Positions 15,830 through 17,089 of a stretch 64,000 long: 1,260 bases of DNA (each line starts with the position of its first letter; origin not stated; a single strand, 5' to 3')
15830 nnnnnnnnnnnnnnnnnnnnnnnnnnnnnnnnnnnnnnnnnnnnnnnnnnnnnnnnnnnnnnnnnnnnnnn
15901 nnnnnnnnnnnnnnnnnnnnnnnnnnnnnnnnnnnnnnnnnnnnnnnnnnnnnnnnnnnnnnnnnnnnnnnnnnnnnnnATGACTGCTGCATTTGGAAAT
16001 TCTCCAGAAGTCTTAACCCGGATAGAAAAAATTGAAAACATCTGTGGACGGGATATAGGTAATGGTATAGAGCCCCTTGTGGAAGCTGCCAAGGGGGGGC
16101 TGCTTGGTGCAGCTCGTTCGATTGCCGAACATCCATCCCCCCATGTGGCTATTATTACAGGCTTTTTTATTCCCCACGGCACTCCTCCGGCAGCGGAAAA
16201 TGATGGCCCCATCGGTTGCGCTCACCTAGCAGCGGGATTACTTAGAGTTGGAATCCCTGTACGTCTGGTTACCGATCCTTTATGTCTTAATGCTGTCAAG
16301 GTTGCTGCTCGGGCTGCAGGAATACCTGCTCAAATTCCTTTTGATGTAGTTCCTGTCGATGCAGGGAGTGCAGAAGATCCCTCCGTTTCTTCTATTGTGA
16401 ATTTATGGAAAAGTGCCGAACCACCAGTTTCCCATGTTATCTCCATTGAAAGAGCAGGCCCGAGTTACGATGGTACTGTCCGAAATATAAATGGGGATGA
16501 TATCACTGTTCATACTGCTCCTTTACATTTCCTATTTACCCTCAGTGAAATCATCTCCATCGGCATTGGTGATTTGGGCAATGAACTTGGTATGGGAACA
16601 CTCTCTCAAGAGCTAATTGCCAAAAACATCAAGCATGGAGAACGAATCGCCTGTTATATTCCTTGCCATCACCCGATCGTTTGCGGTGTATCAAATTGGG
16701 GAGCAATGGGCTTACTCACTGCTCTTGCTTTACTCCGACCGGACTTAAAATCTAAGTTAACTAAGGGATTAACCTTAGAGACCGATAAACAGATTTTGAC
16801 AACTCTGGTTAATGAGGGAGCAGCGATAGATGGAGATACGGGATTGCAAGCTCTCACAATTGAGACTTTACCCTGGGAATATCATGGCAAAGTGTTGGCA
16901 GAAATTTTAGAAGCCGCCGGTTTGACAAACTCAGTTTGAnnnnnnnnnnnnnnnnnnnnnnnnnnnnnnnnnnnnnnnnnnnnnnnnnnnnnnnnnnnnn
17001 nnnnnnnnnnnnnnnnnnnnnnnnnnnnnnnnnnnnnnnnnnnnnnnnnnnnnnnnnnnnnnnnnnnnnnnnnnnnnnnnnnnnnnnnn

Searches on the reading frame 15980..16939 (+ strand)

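Call 64: search_protein_families(library=pfam, proteins=[window:15980-16939:+], max_evalue=0.0001)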
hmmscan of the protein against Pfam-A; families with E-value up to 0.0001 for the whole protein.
window:15980-16939:+ (319 aa): 1 family
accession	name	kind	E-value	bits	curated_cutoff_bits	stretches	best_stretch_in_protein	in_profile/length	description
PF14336.11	GLUCM-like_C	-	3.2e-63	214.3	27.9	1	18-309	1-290/291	D-glutamate cyclase-like, C-terminal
